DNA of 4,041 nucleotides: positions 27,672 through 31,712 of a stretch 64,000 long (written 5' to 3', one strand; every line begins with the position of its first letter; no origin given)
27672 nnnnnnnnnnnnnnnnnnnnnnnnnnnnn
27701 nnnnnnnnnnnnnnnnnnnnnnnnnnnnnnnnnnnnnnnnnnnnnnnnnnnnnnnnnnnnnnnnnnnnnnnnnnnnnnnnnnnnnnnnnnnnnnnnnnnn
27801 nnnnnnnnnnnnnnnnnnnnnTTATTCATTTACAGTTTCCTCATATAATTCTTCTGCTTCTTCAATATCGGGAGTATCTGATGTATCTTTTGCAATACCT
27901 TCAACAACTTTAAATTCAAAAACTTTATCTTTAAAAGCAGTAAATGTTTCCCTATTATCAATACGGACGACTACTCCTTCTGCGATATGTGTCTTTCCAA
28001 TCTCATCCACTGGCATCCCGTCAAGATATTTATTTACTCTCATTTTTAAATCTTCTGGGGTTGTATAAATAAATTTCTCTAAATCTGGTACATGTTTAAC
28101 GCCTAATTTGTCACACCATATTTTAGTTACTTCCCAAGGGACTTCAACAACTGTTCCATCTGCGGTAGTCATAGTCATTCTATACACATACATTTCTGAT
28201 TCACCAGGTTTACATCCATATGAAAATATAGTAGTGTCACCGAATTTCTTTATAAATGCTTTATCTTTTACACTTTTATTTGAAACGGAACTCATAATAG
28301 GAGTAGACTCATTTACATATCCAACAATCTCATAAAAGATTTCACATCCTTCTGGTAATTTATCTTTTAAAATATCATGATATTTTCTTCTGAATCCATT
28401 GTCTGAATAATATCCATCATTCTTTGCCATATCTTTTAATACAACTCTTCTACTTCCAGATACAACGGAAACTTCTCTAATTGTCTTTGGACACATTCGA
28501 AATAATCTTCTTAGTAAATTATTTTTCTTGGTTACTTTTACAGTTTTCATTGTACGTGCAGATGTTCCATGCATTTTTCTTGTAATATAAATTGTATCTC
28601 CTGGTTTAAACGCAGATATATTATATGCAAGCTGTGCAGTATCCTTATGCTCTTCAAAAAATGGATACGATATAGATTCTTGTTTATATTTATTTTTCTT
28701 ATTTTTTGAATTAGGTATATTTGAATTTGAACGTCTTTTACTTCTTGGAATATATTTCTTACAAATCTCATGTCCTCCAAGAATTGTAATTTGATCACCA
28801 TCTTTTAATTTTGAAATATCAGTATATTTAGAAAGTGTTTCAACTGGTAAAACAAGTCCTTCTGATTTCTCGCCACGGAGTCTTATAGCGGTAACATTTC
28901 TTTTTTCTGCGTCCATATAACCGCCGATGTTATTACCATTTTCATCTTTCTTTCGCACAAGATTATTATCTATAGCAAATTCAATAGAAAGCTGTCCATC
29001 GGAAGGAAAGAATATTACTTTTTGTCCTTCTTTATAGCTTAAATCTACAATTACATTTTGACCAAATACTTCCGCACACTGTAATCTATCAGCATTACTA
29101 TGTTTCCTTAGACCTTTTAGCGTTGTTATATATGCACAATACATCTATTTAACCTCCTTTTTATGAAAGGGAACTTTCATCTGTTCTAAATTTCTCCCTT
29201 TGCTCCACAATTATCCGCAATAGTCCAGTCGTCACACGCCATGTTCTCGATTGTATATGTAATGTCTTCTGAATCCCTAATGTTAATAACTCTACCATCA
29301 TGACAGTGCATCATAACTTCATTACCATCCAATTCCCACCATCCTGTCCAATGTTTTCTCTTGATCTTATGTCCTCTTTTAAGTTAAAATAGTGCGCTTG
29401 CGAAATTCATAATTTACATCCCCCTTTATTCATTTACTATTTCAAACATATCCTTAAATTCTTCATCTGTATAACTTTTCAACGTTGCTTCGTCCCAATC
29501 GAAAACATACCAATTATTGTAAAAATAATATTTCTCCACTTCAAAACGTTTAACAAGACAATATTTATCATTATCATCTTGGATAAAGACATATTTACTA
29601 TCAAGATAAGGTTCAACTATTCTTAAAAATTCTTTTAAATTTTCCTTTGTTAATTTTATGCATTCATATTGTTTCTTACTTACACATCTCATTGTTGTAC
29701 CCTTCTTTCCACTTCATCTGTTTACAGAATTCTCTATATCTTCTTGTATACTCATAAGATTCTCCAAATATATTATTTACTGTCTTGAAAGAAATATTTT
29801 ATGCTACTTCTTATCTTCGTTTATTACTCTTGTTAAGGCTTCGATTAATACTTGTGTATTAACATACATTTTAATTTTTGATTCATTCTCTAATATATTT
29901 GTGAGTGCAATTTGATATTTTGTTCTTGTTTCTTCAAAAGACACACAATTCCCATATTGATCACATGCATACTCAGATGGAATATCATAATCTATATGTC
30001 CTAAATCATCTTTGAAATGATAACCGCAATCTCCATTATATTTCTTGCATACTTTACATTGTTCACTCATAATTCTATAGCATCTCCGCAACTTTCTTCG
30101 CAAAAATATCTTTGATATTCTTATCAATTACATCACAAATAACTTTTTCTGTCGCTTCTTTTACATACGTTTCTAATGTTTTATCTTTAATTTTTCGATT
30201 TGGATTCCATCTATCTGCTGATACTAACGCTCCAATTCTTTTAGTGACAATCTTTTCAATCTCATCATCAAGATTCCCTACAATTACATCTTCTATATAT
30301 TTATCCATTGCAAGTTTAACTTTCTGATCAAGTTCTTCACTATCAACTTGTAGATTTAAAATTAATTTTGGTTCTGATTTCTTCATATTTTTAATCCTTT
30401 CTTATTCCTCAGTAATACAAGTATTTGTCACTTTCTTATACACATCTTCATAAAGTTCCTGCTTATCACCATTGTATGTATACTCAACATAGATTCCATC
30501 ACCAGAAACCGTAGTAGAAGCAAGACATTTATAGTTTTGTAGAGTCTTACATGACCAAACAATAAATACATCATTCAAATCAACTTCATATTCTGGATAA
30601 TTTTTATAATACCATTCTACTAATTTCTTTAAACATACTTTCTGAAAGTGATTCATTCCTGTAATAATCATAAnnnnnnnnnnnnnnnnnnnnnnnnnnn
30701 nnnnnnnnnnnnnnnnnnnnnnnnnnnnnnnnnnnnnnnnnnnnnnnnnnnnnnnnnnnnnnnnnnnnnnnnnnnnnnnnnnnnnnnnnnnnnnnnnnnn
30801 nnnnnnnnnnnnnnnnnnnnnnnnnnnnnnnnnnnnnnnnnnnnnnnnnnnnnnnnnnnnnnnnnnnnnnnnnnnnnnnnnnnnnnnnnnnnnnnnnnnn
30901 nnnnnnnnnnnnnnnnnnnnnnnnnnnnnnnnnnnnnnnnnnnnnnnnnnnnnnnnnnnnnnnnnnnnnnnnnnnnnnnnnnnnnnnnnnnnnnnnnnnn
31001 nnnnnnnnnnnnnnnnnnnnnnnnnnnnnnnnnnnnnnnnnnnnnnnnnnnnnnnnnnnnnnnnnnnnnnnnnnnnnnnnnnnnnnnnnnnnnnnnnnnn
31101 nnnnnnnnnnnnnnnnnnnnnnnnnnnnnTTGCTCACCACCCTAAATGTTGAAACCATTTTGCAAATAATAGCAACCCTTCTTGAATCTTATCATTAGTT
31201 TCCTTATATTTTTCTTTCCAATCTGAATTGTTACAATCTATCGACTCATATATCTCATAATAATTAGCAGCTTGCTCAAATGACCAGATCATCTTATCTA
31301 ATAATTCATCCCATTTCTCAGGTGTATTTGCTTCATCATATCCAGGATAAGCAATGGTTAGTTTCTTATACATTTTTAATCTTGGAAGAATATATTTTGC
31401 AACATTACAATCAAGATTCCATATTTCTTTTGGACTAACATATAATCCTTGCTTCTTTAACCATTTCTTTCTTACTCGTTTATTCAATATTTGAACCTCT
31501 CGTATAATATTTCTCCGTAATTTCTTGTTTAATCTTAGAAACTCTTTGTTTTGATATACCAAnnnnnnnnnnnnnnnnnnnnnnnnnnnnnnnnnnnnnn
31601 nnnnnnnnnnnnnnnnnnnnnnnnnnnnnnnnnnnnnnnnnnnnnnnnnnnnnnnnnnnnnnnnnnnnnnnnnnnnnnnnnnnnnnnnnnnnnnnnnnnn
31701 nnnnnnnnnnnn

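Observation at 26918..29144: RNA-repair cassette: Pnk-HD end-healing enzyme plus Rnl2-type RNA ligase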

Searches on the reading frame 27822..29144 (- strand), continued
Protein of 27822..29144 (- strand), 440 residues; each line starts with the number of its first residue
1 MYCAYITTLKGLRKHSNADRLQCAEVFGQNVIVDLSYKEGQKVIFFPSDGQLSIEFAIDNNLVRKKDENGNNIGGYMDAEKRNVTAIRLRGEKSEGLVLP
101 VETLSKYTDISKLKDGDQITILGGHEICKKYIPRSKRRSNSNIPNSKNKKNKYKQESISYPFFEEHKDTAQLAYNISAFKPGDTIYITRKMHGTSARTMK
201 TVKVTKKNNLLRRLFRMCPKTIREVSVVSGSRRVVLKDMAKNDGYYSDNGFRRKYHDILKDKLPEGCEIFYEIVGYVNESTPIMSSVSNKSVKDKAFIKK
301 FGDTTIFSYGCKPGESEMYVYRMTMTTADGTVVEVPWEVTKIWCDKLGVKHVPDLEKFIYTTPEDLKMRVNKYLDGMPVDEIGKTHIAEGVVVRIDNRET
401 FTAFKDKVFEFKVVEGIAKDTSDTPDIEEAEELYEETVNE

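Call 55: get_annotated_region(hit=H4, flank=6000)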
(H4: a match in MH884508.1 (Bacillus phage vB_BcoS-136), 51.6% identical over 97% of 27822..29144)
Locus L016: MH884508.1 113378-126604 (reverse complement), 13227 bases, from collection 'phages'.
description: Bacillus phage vB_BcoS-136, complete genome.
organism: Bacillus phage vB_BcoS-136 (NCBI taxid 2419619)
taxonomy: Viruses; Duplodnaviria; Heunggongvirae; Uroviricota; Caudoviricetes; Kenyattavirus; Kenyattavirus kv136
host: Bacillus cohnii; source: Lake Elmenteita sediment; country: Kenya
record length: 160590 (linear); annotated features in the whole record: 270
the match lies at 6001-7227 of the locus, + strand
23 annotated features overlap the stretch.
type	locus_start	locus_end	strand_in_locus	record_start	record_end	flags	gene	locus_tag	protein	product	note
CDS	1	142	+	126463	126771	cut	-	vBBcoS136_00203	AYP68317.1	hypothetical protein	putative homolog of thioredoxin [Paenibacillus alvei] and SPBc2 prophage-derived thioredoxin-like protein yosR ...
CDS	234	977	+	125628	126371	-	-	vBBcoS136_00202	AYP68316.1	deoxyuridine 5'-triphosphate nucleotidohydrolase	putative homolog of DUTP diphosphatase Dut [Paenibacillus alvei] and deoxyuridine 5'-triphosphate nucleotidohydrolase ...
CDS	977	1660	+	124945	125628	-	-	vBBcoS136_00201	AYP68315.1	putative NHN endonuclease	putative homolog of HNH homing endonuclease II [Bacillus phage Staley]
CDS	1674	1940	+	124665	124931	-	-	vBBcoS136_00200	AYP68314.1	hypothetical protein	-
CDS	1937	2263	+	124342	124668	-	-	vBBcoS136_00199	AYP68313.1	hypothetical protein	-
CDS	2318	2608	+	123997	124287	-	-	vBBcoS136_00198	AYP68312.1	hypothetical protein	putative homolog of YP_008873397 hypothetical protein [Bacillus phage vB_BanS-Tsamsa]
CDS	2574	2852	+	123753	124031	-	-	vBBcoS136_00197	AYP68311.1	hypothetical protein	-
CDS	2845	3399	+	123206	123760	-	gmk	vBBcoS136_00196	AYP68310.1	guanylate kinase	putative homolog of YP_008873400 hypothetical protein [Bacillus phage vB_BanS-Tsamsa]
CDS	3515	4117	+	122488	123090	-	dnaJ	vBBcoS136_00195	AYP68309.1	chaperone protein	putative homolog of DnaJ domain protein [Peptoniphilus sp. oral taxon 375]; chaperone protein DnaJ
CDS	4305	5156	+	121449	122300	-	apr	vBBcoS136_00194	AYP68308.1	subtilisin DY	putative homolog of YP_008873415 hypothetical protein [Bacillus phage vB_BanS-Tsamsa]; conserved domain ...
CDS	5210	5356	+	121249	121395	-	-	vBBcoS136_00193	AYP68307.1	hypothetical protein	-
CDS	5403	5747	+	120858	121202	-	-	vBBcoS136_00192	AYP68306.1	hypothetical protein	putative homolog of WP_000100139 hypothetical protein [Bacillus thuringiensis], hypothetical protein [Bacillus phage ...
CDS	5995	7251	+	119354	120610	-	-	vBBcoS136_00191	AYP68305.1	RNA ligase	putative homolog of uncharacterized protein CBO05P1_012 [Clostridium botulinum B str. Osaka05], RNA ligase ...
CDS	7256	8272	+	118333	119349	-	-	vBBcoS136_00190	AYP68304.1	polynucleotide kinase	putative homolog of YP_008873417 hypothetical protein [Bacillus phage vB_BanS-Tsamsa]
CDS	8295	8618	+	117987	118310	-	-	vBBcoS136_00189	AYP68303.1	hypothetical protein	-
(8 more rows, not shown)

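Call 56: get_annotated_region(hit=H14, flank=4000)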
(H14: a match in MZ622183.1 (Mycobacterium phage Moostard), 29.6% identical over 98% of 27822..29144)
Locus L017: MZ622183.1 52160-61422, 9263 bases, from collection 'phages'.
description: Mycobacterium phage Moostard, complete genome.
organism: Mycobacterium phage Moostard (NCBI taxid 2871534)
taxonomy: Viruses; Duplodnaviria; Heunggongvirae; Uroviricota; Caudoviricetes; Vilmaviridae; Lclasvirinae; Lumosvirus
host: Mycobacterium smegmatis mc2 155; source: soil; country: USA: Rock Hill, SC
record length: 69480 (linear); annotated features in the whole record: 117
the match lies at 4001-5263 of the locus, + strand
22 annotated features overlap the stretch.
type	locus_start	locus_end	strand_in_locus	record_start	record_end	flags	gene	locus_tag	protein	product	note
CDS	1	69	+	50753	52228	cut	73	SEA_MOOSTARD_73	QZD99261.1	nicotinate ribosyltransferase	-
CDS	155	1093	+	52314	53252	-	74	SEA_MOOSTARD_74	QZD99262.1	polynucleotide kinase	-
CDS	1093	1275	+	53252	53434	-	75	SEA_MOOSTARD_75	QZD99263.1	hypothetical protein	gp75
CDS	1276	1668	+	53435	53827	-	76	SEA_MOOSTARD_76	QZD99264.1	RusA-like resolvase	-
CDS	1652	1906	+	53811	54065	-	77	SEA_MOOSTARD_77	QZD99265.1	WhiB family transcription factor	-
CDS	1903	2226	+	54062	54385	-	78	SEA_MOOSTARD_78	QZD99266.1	WhiB family transcription factor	-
CDS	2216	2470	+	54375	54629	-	79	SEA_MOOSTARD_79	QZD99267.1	hypothetical protein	gp79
CDS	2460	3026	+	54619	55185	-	80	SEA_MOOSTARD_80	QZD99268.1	hypothetical protein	gp80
CDS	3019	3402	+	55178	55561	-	81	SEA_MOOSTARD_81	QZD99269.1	hypothetical protein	gp81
CDS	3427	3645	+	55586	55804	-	82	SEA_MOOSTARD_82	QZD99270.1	hypothetical protein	gp82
CDS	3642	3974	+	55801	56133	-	83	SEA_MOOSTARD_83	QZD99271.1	hypothetical protein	gp83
CDS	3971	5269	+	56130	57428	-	84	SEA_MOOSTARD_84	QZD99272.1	RNA ligase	-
CDS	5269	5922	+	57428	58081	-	85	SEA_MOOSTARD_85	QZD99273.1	ClpP-like protease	-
CDS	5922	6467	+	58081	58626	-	86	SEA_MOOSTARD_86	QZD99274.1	hypothetical protein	gp86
CDS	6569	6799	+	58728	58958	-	87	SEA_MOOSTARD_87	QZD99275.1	hypothetical protein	gp87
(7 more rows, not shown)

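Call 75: search_protein_families(library=pfam, proteins=[P0243, P0244, P0249, P0253], max_evalue=0.001)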
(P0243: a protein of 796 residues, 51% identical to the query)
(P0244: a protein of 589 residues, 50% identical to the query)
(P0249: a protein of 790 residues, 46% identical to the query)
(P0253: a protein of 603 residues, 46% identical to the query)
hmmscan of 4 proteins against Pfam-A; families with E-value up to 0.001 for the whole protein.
P0243 (796 aa): 5 families
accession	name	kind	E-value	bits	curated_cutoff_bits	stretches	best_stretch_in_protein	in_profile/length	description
PF09414.15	RNA_ligase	-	5.7e-12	46.5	27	1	620-773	50-170/171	RNA ligase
PF03161.18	LAGLIDADG_2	-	1.1e-08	35.7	25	1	309-475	1-161/168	LAGLIDADG DNA endonuclease family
PF14890.11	Intein_splicing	-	7e-07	29.6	35.8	1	263-558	57-155/155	Intein splicing domain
PF01079.26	Hint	-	4.8e-06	26.7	29.7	1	191-286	7-97/213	Hint module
PF21189.3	PHA02142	-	7.6e-05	23.5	27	1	9-105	3-92/92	PHA02142 OB-fold domain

P0244 (589 aa): 4 families
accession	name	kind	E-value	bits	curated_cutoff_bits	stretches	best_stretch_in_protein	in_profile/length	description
PF01079.26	Hint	-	1.3e-07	31.9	29.7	1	186-289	8-113/213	Hint module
PF21189.3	PHA02142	-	4.9e-07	30.5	27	1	6-101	4-92/92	PHA02142 OB-fold domain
PF07591.16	PT-HINT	-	6.1e-05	23.7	27.7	1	207-291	9-88/137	Pretoxin HINT domain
PF14890.11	Intein_splicing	-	0.00024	21.4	35.8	1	206-357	9-155/155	Intein splicing domain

P0249 (790 aa): 5 families
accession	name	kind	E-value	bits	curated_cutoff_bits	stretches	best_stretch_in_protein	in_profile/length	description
PF03161.18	LAGLIDADG_2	-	3.5e-10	40.5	25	1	303-454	2-147/168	LAGLIDADG DNA endonuclease family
PF01079.26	Hint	-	8.8e-10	39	29.7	1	183-245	6-67/213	Hint module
PF21189.3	PHA02142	-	2.8e-08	34.5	27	1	6-101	4-92/92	PHA02142 OB-fold domain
PF14890.11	Intein_splicing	-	1.1e-07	32.2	35.8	1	205-553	10-155/155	Intein splicing domain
PF09414.15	RNA_ligase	-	7.7e-05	23.3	27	1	658-757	69-161/171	RNA ligase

P0253 (603 aa): 3 families
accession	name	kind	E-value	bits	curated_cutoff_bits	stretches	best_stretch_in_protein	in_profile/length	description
PF21189.3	PHA02142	-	4e-09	37.3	27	1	6-94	4-92/92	PHA02142 OB-fold domain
PF14890.11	Intein_splicing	-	2.5e-06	27.8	35.8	1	196-361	10-155/155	Intein splicing domain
PF09414.15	RNA_ligase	-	1e-05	26.2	27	1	478-566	80-161/171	RNA ligase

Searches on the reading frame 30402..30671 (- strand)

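Call 96: search_protein_families(library=pfam, proteins=[window:30402-30671:-], max_evalue=0.001)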
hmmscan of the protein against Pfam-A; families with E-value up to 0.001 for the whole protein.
window:30402-30671:- (89 aa): 1 family
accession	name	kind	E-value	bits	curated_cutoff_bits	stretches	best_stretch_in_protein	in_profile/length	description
PF19791.4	DUF6275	-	1.9e-27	95.3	22.6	1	11-87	2-80/81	Family of unknown function (DUF6275)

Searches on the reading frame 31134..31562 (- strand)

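Call 34: search_protein_families(library=phrogs, proteins=[window:31134-31562:-], max_evalue=0.001)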
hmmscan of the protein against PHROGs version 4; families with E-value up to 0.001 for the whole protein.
window:31134-31562:- (142 aa): 1 family
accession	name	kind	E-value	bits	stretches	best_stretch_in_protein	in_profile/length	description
phrog_11543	-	unknown function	4.5e-13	50.9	1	78-140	89-171/173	-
